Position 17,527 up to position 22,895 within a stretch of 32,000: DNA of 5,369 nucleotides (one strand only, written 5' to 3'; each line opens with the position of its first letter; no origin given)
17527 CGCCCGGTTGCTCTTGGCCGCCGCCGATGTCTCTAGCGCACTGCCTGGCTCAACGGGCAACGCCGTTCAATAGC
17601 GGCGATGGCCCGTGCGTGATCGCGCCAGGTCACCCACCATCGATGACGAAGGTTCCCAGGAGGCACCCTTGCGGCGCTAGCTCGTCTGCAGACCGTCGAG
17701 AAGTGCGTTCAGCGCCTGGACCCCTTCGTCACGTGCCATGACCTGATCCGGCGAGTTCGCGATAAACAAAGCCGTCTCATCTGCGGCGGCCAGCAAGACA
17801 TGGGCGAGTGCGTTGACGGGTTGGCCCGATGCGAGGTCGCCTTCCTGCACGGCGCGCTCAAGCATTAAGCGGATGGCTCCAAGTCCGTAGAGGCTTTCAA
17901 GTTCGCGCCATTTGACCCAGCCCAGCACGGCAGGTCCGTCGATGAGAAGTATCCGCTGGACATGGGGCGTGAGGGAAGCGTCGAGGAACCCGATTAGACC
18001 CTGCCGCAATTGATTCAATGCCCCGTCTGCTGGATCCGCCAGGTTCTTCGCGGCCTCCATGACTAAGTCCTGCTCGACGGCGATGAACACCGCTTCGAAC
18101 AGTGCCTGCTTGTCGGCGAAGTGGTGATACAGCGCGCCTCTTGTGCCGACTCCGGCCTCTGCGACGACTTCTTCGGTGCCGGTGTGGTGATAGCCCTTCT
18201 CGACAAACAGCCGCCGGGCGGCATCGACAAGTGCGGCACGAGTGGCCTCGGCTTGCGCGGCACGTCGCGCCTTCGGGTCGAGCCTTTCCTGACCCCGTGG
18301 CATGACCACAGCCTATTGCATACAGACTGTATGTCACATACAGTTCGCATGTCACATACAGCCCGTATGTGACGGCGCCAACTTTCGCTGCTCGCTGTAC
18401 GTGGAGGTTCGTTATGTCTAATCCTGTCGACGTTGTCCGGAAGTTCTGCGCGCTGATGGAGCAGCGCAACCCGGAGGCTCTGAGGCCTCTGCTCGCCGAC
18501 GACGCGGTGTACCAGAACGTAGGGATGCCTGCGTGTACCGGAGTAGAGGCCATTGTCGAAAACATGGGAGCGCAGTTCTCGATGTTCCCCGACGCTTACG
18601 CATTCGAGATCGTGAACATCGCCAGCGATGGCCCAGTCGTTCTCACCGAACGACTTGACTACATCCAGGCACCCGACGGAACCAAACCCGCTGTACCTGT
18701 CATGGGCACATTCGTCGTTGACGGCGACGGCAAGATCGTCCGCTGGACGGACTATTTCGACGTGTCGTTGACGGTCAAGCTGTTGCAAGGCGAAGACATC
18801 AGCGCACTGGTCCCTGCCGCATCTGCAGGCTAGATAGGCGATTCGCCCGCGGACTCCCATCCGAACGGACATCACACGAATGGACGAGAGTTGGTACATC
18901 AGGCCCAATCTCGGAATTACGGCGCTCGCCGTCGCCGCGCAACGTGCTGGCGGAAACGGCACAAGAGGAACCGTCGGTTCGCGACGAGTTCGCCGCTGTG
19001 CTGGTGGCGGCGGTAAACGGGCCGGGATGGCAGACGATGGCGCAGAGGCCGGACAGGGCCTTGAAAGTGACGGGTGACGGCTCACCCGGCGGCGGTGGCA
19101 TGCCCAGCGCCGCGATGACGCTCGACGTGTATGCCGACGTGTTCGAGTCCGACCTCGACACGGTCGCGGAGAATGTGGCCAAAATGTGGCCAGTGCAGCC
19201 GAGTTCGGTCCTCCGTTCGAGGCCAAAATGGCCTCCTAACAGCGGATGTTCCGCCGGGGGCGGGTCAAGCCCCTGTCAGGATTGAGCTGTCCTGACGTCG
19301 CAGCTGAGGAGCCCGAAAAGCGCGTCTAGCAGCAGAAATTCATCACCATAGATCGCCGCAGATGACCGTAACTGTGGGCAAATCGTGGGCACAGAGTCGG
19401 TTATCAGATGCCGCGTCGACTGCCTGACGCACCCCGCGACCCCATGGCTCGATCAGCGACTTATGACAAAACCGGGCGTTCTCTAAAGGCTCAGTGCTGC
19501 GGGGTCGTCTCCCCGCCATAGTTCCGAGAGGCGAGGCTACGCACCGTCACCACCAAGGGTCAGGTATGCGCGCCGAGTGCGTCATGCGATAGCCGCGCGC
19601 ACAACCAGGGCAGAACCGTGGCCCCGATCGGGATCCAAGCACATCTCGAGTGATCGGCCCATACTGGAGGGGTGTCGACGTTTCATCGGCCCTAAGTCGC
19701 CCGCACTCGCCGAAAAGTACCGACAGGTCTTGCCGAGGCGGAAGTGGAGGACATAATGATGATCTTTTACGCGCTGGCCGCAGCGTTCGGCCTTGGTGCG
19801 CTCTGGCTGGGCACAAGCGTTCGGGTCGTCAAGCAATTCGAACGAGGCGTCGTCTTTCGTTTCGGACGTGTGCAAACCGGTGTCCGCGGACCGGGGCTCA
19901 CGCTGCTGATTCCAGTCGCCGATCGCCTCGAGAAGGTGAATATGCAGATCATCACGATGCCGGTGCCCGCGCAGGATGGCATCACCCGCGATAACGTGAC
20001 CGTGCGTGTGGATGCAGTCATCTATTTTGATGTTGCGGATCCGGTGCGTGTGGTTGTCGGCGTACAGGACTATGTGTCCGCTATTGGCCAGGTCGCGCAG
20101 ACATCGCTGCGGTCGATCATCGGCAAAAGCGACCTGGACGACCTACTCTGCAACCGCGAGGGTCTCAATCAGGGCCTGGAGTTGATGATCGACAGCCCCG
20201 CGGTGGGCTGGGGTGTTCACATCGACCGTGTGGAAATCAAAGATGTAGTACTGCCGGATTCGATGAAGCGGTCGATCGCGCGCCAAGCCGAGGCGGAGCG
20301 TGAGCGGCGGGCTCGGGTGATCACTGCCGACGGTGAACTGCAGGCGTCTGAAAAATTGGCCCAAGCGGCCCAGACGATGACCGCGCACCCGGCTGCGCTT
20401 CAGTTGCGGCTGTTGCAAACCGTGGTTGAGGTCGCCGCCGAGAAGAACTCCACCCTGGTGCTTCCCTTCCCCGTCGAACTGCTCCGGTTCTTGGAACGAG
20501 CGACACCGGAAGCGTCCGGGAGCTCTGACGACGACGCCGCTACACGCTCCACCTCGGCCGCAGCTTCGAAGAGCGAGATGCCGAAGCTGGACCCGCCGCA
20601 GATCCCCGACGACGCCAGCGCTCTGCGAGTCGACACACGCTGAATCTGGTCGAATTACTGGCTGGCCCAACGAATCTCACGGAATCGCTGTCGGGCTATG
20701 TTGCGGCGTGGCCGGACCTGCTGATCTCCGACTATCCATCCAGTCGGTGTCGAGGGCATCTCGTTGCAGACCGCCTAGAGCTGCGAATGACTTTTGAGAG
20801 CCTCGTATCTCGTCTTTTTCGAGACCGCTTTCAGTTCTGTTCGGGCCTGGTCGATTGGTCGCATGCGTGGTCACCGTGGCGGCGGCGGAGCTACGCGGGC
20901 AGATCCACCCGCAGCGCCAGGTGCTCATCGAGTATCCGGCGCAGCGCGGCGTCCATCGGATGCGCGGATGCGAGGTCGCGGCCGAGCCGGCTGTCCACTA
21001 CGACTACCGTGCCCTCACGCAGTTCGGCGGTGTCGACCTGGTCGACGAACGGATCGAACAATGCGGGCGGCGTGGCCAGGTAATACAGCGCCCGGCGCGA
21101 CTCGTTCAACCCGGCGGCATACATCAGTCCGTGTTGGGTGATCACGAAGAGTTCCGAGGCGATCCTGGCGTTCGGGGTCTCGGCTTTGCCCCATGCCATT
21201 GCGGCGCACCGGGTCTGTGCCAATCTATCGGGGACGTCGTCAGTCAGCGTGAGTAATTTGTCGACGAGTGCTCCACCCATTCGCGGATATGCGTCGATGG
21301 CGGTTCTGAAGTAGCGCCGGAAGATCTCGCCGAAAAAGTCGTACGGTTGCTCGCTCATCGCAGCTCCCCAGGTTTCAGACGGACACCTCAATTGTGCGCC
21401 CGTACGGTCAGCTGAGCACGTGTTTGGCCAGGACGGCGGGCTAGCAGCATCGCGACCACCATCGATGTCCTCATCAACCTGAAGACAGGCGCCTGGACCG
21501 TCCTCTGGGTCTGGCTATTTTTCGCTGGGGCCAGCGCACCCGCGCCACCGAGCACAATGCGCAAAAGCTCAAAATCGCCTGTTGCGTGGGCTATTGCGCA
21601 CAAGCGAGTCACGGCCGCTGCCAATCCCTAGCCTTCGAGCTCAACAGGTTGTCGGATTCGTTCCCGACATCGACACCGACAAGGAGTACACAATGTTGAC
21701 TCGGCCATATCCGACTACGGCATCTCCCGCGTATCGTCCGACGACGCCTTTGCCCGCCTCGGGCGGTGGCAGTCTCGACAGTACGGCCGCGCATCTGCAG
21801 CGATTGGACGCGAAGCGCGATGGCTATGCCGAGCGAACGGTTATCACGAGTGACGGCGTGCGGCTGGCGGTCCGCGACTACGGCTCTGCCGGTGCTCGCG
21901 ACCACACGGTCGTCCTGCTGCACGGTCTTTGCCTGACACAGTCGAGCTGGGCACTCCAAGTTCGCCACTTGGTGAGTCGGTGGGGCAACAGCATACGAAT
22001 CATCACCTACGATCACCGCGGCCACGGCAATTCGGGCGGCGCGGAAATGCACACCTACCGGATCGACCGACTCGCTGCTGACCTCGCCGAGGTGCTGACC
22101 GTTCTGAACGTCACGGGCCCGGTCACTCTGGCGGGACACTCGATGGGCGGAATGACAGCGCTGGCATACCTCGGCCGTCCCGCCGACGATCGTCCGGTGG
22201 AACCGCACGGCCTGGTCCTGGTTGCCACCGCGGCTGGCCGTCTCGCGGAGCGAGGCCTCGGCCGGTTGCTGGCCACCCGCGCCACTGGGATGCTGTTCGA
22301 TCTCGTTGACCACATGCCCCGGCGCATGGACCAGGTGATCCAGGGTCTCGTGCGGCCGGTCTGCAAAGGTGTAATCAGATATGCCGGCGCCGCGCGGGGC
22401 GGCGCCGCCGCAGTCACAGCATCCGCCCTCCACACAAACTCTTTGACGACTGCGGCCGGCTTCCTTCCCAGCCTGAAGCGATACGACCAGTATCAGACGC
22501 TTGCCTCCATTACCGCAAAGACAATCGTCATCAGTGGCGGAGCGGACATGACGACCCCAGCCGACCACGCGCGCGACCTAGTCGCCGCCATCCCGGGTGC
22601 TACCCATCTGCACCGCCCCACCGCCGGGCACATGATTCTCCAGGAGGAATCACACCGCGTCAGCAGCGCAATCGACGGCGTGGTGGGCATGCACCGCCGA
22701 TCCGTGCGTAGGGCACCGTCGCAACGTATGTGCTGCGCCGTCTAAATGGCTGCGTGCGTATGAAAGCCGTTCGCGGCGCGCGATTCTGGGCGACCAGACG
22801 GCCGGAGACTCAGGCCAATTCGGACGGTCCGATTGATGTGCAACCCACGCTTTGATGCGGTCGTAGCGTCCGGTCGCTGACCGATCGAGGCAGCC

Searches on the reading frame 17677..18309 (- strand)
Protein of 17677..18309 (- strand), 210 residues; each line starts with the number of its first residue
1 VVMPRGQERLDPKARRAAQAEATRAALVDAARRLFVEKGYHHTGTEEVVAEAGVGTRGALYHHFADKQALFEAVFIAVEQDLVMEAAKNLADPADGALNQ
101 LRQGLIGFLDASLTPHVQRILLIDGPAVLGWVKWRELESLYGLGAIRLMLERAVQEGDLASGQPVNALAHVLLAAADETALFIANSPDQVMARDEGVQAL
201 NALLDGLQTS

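Call 8: search_protein_families(library=pfam, proteins=[window:17677-18309:-], max_evalue=0.001)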
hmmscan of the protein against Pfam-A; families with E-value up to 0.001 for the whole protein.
window:17677-18309:- (210 aa): 2 families
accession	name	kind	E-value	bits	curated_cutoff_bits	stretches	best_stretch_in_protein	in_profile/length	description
PF21351.2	TetR_C_41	-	5.3e-28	97.9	27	1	99-207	2-108/108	Tetracyclin repressor-like, C-terminal domain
PF00440.29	TetR_N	-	1.5e-17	63.5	24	1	27-74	1-47/47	Bacterial regulatory proteins, tetR family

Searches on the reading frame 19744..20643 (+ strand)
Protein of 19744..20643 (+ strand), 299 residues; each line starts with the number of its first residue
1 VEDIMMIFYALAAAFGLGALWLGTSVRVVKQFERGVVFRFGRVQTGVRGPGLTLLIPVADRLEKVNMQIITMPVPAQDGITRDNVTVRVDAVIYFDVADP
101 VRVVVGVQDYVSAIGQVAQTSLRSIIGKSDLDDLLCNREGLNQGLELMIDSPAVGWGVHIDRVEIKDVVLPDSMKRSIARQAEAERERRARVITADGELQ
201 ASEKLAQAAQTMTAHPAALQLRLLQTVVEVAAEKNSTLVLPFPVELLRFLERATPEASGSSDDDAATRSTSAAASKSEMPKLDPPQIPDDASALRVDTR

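Call 8: search_protein_families(library=pfam, proteins=[window:19744-20643:+], max_evalue=0.001)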
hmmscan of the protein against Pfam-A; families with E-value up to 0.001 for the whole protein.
window:19744-20643:+ (299 aa): 1 family
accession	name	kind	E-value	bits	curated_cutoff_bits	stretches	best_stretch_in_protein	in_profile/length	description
PF01145.31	Band_7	-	2.6e-36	125.7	23.6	1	28-198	2-175/176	SPFH domain / Band 7 family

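Call 48: search_protein_families(library=ncbifam, proteins=[window:19744-20643:+], max_evalue=0.00001)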
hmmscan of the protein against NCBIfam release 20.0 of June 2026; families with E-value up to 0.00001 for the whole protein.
window:19744-20643:+ (299 aa): 4 families
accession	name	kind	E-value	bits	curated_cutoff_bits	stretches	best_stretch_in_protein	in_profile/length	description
TIGR01933.1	hflK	equivalog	2.3e-19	69.9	159.4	1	26-201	1-176/261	FtsH protease activity modulator HflK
TIGR01932.1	hflC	equivalog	3.2e-14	52.5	134.4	1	22-139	16-144/318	protease modulator HflC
NF008181.0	PRK10930.1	equivalog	9.7e-12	44.4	660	1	17-138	88-208/419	FtsH protease activity modulator HflK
NF008259.0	PRK11029.1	equivalog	2.3e-09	36.7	427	1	22-135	16-140/334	protease modulator HflC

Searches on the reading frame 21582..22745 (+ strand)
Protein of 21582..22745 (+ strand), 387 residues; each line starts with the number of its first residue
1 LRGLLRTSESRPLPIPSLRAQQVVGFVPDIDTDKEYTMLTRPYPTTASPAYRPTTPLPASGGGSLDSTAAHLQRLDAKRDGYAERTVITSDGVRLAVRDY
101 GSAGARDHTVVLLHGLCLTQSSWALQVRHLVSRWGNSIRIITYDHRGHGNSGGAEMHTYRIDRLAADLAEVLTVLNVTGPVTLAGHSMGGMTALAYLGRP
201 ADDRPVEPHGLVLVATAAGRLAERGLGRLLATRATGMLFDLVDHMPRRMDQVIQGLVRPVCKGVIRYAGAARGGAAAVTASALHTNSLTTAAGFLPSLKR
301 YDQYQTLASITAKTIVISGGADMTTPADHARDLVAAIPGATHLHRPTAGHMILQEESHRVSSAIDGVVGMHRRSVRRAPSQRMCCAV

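Call 4: search_protein_families(library=pfam, proteins=[window:21582-22745:+], max_evalue=0.01)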
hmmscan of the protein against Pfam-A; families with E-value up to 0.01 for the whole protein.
window:21582-22745:+ (387 aa): 10 families
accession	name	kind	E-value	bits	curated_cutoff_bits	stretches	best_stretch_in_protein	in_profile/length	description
PF00561.26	Abhydrolase_1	-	6.9e-24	85.3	25.8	1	109-355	2-243/245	alpha/beta hydrolase fold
PF12146.15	Hydrolase_4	-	2.3e-20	73.4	27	1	107-356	4-238/239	Serine aminopeptidase, S33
PF12697.13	Abhydrolase_6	-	5.9e-20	73.3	26.3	1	110-360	1-214/217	Alpha/beta hydrolase family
PF00975.26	Thioesterase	-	2.6e-07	31.5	26.4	1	129-234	18-120/226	Thioesterase domain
PF08386.16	Abhydrolase_4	-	0.00049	20.6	21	1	310-365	33-88/103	TAP-like protein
PF03959.19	FSH1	-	0.0013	18.9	21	1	290-354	139-203/211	Serine hydrolase (FSH1)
PF06821.19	Ser_hydrolase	-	0.0026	18.1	22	0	174-220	50-94/172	Serine hydrolase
PF05057.20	DUF676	-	0.0031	17.5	20.3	1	106-203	4-102/217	Putative serine esterase (DUF676)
PF00756.26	Esterase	-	0.0064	16.7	22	0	99-196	17-132/251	Putative esterase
PF20408.4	Abhydrolase_11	-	0.0073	16.5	27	0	108-197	3-94/193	Alpha/beta hydrolase domain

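Call 48: search_protein_families(library=ncbifam, proteins=[window:21690-22745:+], max_evalue=0.00001)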
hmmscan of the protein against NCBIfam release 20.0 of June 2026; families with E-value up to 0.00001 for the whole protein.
window:21690-22745:+ (351 aa): 23 families
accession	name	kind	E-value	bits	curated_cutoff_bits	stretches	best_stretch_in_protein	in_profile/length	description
NF051488.1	bifunc_PcaDC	exception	6.8e-25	88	390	1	70-336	11-254/375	bifunctional 3-oxoadipate enol-lactonase/4-carboxymuconolactone decarboxylase PcaDC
NF051487.1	bifunc_PcaCD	exception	4.7e-23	81.9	430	1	35-329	135-408/413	bifunctional 4-carboxymuconolactone decarboxylase/3-oxoadipate enol-lactonase PcaCD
TIGR02427.1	protocat_pcaD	equivalog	3.2e-21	75.9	255.85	2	70-182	12-114/251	3-oxoadipate enol-lactonase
NF011457.0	PRK14875.1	equivalog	2.5e-17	62.9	307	1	57-181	122-232/372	acetoin dehydrogenase dihydrolipoyllysine-residue acetyltransferase subunit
NF004514.1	PRK05855.1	equivalog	5.1e-17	61.7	455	1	49-165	2-113/578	SDR family oxidoreductase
TIGR03611.1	RutD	equivalog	3e-16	59.6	238.5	1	69-159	11-96/258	pyrimidine utilization protein D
TIGR03056.1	bchO_mg_che_rel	equivalog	4.4e-15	55.4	172.55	1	52-329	11-274/278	alpha/beta fold hydrolase BchO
TIGR03695.1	menH_SHCHC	equivalog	4.9e-13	49.1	208.55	1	72-183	3-107/252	2-succinyl-6-hydroxy-2,4-cyclohexadiene-1-carboxylate synthase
NF052610.1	macro_16_ester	equivalog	8e-12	45.1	420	0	50-157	4-108/281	alpha/beta fold macrolide esterase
TIGR01250.1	pro_imino_pep_2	subfamily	2.8e-10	40.2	167.65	0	52-161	7-114/288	proline iminopeptidase-family hydrolase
NF045945.1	ProImpepLactob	equivalog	5.7e-10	39.1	400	0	72-162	28-116/293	proline iminopeptidase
NF050089.1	i_nPHAscl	equivalog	6.2e-10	38.6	300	1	64-161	11-102/288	intracellular short-chain-length polyhydroxyalkanoate depolymerase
NF045632.1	hydroxlase_HsaD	equivalog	5.6e-09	35.3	400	1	56-180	22-137/290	4,5:9,10-diseco-3-hydroxy-5,9,17-trioxoandrosta-1(10),2-diene-4-oate hydrolase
NF007954.0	PRK10673.1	equivalog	1.9e-08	33.9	399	1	71-160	16-98/255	esterase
TIGR03343.1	biphenyl_bphD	equivalog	3.1e-08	33.2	462.15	1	63-319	23-267/282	2-hydroxy-6-oxo-6-phenylhexa-2,4-dienoate hydrolase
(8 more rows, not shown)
